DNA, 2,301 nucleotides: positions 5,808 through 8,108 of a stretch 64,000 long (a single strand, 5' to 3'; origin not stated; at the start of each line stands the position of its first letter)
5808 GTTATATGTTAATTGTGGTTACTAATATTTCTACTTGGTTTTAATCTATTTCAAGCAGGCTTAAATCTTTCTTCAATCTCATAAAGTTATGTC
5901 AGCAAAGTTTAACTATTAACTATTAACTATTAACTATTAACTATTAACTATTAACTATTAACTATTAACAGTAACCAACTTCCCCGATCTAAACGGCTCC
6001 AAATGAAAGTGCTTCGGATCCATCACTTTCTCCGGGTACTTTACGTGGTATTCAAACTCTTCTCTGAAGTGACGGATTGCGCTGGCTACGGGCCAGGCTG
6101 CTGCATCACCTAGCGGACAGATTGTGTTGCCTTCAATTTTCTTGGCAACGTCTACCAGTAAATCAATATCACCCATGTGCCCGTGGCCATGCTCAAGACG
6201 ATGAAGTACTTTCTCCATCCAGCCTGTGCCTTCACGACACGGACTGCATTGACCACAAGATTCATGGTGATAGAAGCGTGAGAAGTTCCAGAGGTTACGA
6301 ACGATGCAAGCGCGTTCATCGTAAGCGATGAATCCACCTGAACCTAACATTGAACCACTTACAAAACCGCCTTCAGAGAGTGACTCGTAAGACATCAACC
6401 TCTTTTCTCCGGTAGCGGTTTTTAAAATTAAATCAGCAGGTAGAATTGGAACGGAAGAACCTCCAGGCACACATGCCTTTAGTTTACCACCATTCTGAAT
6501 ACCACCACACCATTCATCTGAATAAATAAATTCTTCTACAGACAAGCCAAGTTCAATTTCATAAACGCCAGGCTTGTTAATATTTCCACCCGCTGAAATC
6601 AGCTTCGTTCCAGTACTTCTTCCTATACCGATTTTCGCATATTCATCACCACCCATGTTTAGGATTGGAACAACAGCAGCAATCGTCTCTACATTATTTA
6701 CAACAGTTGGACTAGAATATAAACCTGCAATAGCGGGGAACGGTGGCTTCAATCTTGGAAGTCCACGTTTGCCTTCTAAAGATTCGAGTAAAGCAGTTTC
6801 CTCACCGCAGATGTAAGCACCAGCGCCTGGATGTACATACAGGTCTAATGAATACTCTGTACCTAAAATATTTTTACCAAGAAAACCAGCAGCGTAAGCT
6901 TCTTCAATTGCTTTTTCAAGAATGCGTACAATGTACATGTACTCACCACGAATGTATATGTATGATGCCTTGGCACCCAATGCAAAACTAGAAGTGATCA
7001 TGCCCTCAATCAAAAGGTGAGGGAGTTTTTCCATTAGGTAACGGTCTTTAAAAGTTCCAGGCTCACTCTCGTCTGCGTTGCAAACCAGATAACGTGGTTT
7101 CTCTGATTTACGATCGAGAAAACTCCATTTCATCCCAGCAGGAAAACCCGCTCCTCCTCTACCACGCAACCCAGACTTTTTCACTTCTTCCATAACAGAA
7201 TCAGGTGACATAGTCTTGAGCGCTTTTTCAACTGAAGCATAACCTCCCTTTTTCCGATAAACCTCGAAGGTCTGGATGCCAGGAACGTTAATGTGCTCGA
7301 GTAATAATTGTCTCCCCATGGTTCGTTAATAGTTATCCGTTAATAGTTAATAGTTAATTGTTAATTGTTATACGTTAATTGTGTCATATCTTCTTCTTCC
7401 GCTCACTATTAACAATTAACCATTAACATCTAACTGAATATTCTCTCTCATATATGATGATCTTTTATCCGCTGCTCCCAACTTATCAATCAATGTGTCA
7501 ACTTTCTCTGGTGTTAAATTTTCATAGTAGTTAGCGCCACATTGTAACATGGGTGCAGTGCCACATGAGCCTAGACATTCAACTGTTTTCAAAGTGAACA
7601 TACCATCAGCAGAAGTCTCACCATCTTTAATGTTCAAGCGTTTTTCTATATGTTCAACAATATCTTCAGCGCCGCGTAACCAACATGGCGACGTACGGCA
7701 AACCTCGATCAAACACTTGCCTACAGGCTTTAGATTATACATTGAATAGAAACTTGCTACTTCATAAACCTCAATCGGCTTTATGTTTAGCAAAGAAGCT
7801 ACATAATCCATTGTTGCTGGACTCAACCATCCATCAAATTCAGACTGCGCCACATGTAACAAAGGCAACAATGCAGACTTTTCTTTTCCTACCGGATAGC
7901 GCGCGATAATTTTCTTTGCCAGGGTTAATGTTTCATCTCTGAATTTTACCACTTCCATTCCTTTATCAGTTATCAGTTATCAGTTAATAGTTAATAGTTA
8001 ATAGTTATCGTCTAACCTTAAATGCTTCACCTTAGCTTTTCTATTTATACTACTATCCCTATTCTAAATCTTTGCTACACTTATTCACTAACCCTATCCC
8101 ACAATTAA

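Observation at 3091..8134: Heptanucleotide (TTAACTA)n inverted-repeat elements fill five consecutive intergenic junctions of the nuo operon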

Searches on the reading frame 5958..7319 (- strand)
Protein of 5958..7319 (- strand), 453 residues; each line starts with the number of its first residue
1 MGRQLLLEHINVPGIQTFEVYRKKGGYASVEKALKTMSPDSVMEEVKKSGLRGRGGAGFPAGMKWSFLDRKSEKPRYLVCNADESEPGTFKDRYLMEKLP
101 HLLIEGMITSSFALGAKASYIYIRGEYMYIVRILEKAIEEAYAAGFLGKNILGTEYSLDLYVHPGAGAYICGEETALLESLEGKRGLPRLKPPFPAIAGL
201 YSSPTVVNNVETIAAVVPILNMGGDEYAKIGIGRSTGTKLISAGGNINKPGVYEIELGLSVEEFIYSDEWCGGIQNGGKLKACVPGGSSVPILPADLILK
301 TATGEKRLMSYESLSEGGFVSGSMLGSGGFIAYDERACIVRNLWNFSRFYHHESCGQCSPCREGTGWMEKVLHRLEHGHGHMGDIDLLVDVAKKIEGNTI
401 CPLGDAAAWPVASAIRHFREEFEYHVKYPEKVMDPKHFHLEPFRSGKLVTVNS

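Call 7: search_protein_families(library=pfam, proteins=[window:5958-7319:-])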
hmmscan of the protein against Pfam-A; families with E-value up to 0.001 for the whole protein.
window:5958-7319:- (453 aa): 3 families
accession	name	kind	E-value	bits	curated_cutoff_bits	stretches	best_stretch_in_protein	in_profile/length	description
PF01512.22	Complex1_51K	-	3.5e-49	167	31.2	1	46-216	1-148/150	Nuo51 FMN-binding domain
PF10589.14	NADH_4Fe-4S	-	2.3e-34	117.5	23.5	1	343-425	3-85/85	NADH-ubiquinone oxidoreductase-F iron-sulfur binding region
PF22461.2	SLBB_2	-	1.6e-05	25.3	27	1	241-310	3-72/79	SLBB domain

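Call 12: find_encoding_contigs(protein=window:5958-7319:-, flank=10000, max_places=6)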
Protein window:5958-7319:- (453 aa): no gene with exactly this product is on record in the collection.

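Call 20: find_related_loci(query=window:5958-7319:-, collection=genome_contigs, flank=8000)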
Query window:5958-7319:- (453 aa) in genome_contigs; peptide patterns used: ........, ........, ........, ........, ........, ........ (x = any residue, [..] = any of these).
600 stretches matched a pattern (row limit reached: there are more); 600 encode a relative of the query (tblastn E <= 1e-3); the best 80 are kept; 80 distinct loci.
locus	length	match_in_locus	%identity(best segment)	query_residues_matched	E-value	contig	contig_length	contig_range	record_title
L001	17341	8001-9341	87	1-447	0e+0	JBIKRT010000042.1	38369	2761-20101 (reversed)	MAG: Cyclobacteriaceae bacterium isolate ME2015-06-19_3300044640_group6_bin105 Rohwer_bin633_scaffold_415_c1, whole geno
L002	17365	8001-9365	78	1-452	0e+0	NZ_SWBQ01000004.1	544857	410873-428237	Pedobacter frigoris strain RP-3-15 contig4, whole genome shotgun sequence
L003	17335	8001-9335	76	1-445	0e+0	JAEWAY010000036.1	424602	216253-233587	MAG: Bacteroidetes bacterium isolate OH_PBB_231 k127_1642252, whole genome shotgun sequence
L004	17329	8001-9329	81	1-443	0e+0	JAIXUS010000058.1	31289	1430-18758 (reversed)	MAG: Bacteroidetes bacterium isolate D1_MAG_00037 pond_D1_MAG_00037_000000000074, whole genome shotgun sequence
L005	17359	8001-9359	79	1-453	0e+0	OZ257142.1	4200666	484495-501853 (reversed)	MAG: Bacteroidia bacterium isolate f8844648-92d0-4f52-a419-15c143df4b1a genome assembly, chromosome: 1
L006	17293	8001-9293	79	1-431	0e+0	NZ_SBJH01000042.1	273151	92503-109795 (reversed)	Olivibacter sp. XZL3 scaffold27, whole genome shotgun sequence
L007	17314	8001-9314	79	1-439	0e+0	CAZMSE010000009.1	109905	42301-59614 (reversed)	MAG TPA_asm: uncultured Saprospiraceae bacterium isolate SRP173033_co3_183 genome assembly, contig: NODE_102_length_1099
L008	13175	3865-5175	78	1-437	0e+0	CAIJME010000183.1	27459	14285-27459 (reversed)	MAG: uncultured Sphingobacteriales bacterium isolate Loclat_bin-18560 genome assembly, contig: bin-18560:183/517, whole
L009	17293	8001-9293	80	1-431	0e+0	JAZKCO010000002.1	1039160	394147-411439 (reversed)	MAG: Bacteroidota bacterium isolate ADI_H3L2_122-bin045 ADIH3L2_B045_0_000000000002, whole genome shotgun sequence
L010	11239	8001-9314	78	1-438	0e+0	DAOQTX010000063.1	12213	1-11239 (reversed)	MAG TPA_asm: Bacteroidia bacterium isolate AMR_MDS_1129 NODE_5884_length_12213_cov_6.435022, whole genome shotgun sequen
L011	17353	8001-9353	75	1-450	0e+0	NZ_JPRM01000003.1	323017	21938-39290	Flavobacterium hydatis strain DSM 2063 contig003, whole genome shotgun sequence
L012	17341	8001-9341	75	1-447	0e+0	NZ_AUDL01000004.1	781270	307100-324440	Flavobacterium denitrificans DSM 15936 H600DRAFT_scaffold00002.2_C, whole genome shotgun sequence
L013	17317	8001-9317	78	1-439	0e+0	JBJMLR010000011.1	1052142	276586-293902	MAG: Bacteroidia bacterium isolate H3_16_all_fractions_metab_conc_113_RIFCSPLOWO2_12_FULL_35_15_curated_45_0 k255_823041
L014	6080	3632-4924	79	1-432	0e+0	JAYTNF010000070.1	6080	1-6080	MAG: Cytophagales bacterium isolate GFS_3882 GFS_3882_69, whole genome shotgun sequence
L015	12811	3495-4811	75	1-439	0e+0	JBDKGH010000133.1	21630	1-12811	MAG: Bacteroidota bacterium isolate farmington_2019_sw_WHONDRS-S19S_0053_B_bin.73 scaffold_1353264, whole genome shotgun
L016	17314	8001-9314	74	1-438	0e+0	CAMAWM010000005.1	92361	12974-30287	MAG: Chitinophaga pinensis isolate MaH-04nov19-29 genome assembly, contig: MaH-04nov19-C334, whole genome shotgun sequen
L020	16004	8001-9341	75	1-447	0e+0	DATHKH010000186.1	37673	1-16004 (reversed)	MAG TPA_asm: Flavobacterium sp. isolate SMAG_U12575 k141_100672, whole genome shotgun sequence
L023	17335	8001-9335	74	1-449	0e+0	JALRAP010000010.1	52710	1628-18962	MAG: Bacteroidia bacterium isolate HJW.49 NODE_10_length_52710_cov_6.784565, whole genome shotgun sequence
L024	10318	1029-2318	74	4-433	0e+0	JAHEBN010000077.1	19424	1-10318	MAG: Jiulongibacter sp. isolate Ww143 NODE_5266_length_19424_cov_2.897995, whole genome shotgun sequence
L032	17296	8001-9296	73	1-433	0e+0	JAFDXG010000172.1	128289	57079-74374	MAG: Bacteroidetes bacterium isolate SZAS-19 CK_MAG-59__172__length-128289, whole genome shotgun sequence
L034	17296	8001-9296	71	1-433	0e+0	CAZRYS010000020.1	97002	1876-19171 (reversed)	MAG TPA_asm: uncultured Terrimonas sp. isolate SRP344714_co1_263 genome assembly, contig: NODE_526_length_97002_cov_26.7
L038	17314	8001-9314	74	1-439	0e+0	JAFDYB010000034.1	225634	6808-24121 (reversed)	MAG: Bacteroidetes bacterium isolate SZAS-4 LIN-226__34__length-225634, whole genome shotgun sequence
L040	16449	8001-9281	83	1-427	0e+0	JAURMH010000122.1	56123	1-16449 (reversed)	MAG: Bacteroidota bacterium isolate SFB_Oligo_Co_24 k141_4448274, whole genome shotgun sequence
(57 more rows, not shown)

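Call 66: search_protein_families(library=pfam, proteins=[L032:9468-9845:+, L038:9345-9857:+, L020:9506-9967:+, L023:9441-10181:+, L034:9400-10269:+, L024:2375-3538:+, L013:9348-11012:+, L038:5478-6176:+, L040:7347-7994:+, L016:11979-12680:+], max_evalue=0.001)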
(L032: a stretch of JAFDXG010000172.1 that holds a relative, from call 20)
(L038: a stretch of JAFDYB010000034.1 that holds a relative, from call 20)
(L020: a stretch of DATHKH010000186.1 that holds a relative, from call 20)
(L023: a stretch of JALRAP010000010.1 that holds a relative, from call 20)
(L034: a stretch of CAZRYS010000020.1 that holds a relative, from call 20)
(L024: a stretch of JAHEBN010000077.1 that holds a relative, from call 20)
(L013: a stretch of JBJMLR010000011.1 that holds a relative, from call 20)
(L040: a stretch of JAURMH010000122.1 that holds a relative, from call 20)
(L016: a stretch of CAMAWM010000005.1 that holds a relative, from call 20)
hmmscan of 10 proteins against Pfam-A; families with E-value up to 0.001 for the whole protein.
L032:9468-9845:+ (125 aa): 1 family
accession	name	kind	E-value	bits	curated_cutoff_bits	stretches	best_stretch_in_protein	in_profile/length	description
PF13366.12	PDDEXK_3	-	3.1e-35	121.5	22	1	10-121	7-117/117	PD-(D/E)XK nuclease superfamily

L038:9345-9857:+ (170 aa): 1 family
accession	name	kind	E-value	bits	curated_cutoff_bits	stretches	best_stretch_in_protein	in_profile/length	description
PF10543.14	ORF6N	-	9.2e-37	125.7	27.8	1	8-95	1-86/86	ORF6N domain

L020:9506-9967:+ (153 aa): 0 families

L023:9441-10181:+ (246 aa): 0 families

L034:9400-10269:+ (289 aa): 0 families

L024:2375-3538:+ (387 aa): 2 families
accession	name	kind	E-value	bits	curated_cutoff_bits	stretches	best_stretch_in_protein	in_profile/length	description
PF13472.12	Lipase_GDSL_2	-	2.1e-15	58.1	32.9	1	100-367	1-175/178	GDSL-like Lipase/Acylhydrolase family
PF00657.28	Lipase_GDSL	-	4e-12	47.2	23.6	1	98-191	1-105/208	GDSL-like Lipase/Acylhydrolase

L013:9348-11012:+ (554 aa): 0 families

L038:5478-6176:+ (232 aa): 2 families
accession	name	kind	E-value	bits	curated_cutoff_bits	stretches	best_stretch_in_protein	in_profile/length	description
PF13578.12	Methyltransf_24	-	1.7e-12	48.6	26.3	1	43-148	1-105/105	Methyltransferase domain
PF01596.23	Methyltransf_3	-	2.1e-12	47.2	22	1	20-148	26-154/204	O-methyltransferase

L040:7347-7994:+ (215 aa): 5 families
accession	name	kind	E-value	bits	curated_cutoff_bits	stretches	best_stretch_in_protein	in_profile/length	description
PF13489.12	Methyltransf_23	-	1.8e-17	64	27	1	24-167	25-162/164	Methyltransferase domain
PF08242.18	Methyltransf_12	-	4.5e-10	40.6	30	1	26-119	1-98/98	Methyltransferase domain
PF08241.18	Methyltransf_11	-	8.5e-09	36.4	21.2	1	26-121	1-95/95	Methyltransferase domain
PF13847.12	Methyltransf_31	-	2.7e-08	34.1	27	1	24-133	6-121/145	Methyltransferase domain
PF13649.12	Methyltransf_25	-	2.6e-05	25.3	27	1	26-117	2-97/97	Methyltransferase domain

L016:11979-12680:+ (233 aa): 1 family
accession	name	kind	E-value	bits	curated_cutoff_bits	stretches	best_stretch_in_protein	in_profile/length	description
PF13505.12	OMP_b-brl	-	1e-05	26.2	28.7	1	6-204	2-162/175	Outer membrane protein beta-barrel domain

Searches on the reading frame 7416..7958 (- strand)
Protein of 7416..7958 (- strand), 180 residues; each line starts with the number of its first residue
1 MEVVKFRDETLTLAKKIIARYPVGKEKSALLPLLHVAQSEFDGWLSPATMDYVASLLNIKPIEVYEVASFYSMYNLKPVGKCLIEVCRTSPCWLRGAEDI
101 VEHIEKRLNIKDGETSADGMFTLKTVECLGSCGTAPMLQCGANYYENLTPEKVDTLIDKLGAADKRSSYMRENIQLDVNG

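Call 7: search_protein_families(library=pfam, proteins=[window:7416-7958:-])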
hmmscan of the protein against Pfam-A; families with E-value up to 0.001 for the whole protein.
window:7416-7958:- (180 aa): 1 family
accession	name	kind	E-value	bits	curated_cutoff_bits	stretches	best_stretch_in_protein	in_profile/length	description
PF01257.25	2Fe-2S_thioredx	-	3.8e-57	192.6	24.8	1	14-160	1-144/145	Thioredoxin-like [2Fe-2S] ferredoxin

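Call 41: find_homologous_proteins(query=window:7416-7958:-, max_evalue=1e-40)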
Query window:7416-7958:- (180 aa): 7981 proteins with E <= 1e-40 among 8000 candidates; the best 120 are listed.
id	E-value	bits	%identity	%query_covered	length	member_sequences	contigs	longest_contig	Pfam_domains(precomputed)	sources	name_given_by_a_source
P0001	3.9e-116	403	100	100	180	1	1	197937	PF01257.26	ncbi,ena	-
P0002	2.1e-94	332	84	96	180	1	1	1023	PF01257.26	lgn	-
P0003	2.7e-94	332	83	96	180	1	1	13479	PF01257.26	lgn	-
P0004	2.7e-94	332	82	97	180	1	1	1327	PF01257.26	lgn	-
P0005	3.4e-93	328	83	96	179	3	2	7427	PF01257.26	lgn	-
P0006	7.2e-93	327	80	98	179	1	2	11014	PF01257.26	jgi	jgi:NADH-quinone oxidoreductase subunit E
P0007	1.8e-92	326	80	98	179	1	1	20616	PF01257.26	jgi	jgi:NADH-quinone oxidoreductase subunit E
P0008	1.9e-92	326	80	97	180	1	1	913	PF01257.26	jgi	jgi:NADH-quinone oxidoreductase subunit E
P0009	2.2e-92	326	81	97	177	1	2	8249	PF01257.26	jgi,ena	jgi:NADH-quinone oxidoreductase subunit E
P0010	4.6e-92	325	80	96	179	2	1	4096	PF01257.26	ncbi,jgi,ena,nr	ncbi:MAG TPA: NADH-quinone oxidoreductase subunit NuoE [Ohtaekwangia sp.]|nr:NADH-quinone oxidoreduc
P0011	5.2e-92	325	81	96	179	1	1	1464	PF01257.26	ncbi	-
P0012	5.2e-92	325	80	97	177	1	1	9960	PF01257.26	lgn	-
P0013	7.9e-92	324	79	97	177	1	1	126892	PF01257.26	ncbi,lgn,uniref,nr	ncbi:NADH-quinone oxidoreductase subunit NuoE [Fulvivirgaceae bacterium PWU5]|uniref:NADH-quinone ox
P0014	8.1e-92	324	80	97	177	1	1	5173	PF01257.26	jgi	jgi:NADH-quinone oxidoreductase subunit E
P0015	1.8e-91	323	79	97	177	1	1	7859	PF01257.26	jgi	-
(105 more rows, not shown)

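Call 42: find_encoding_contigs(protein=P0001, flank=2000, max_places=3)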
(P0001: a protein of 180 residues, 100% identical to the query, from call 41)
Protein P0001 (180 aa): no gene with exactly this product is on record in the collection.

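Call 43: find_encoding_contigs(protein=P0003, flank=10000, max_places=3)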
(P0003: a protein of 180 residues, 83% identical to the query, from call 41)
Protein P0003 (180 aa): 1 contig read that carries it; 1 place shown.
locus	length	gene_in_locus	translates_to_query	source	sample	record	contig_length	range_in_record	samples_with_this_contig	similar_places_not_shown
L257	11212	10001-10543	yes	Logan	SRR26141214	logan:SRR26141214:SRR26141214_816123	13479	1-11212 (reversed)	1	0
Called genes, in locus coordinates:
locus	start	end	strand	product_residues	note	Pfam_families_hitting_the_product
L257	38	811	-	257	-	PF01497:Peripla_BP_2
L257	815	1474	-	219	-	-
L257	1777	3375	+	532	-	PF12388:Peptidase_M57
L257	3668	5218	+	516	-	PF00999:Na_H_Exchanger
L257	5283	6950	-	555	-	PF00756:Esterase, PF02230:Abhydrolase_2, PF00326:Peptidase_S9 (faint), PF01738:DLH (weak), PF12740:PETase (weak)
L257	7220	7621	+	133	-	PF00507:Oxidored_q4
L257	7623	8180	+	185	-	PF01058:Oxidored_q6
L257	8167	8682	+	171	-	PF00329:Complex1_30kDa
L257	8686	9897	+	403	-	PF00346:Complex1_49kDa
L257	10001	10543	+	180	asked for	PF01257:2Fe-2S_thioredx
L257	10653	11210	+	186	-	?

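Call 44: find_encoding_contigs(protein=P0005, flank=10000, max_places=3)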
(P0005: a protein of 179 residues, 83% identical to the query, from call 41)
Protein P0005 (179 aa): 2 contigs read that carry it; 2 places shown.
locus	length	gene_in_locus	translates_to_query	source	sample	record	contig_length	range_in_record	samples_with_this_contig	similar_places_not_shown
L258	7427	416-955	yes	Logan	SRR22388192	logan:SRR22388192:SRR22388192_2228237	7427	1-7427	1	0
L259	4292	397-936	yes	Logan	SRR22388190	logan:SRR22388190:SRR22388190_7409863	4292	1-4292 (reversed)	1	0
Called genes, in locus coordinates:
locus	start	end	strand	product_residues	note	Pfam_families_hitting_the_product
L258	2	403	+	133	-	?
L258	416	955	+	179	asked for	PF01257:2Fe-2S_thioredx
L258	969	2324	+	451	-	PF01512:Complex1_51K, PF22461:SLBB_2 (weak), PF10589:NADH_4Fe-4S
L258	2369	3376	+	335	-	PF00111:Fer2 (weak), PF13510:Fer2_4, PF10588:NADH-G_4Fe-4S_3, PF22117:Fer4_Nqo3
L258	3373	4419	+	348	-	PF00146:NADHdh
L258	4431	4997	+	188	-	PF13534:Fer4_17 (faint), PF13237:Fer4_10, PF00037:Fer4 (weak), PF13183:Fer4_8, PF12838:Fer4_7, PF13187:Fer4_9, PF13484:Fer4_16, PF00037:Fer4, +5 more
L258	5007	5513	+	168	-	PF00499:Oxidored_q3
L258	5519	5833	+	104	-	PF00420:Oxidored_q2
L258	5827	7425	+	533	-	?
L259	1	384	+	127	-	?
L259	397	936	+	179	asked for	PF01257:2Fe-2S_thioredx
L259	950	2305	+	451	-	PF01512:Complex1_51K, PF22461:SLBB_2 (weak), PF10589:NADH_4Fe-4S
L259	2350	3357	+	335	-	PF00111:Fer2 (weak), PF13510:Fer2_4, PF10588:NADH-G_4Fe-4S_3, PF22117:Fer4_Nqo3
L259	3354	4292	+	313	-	?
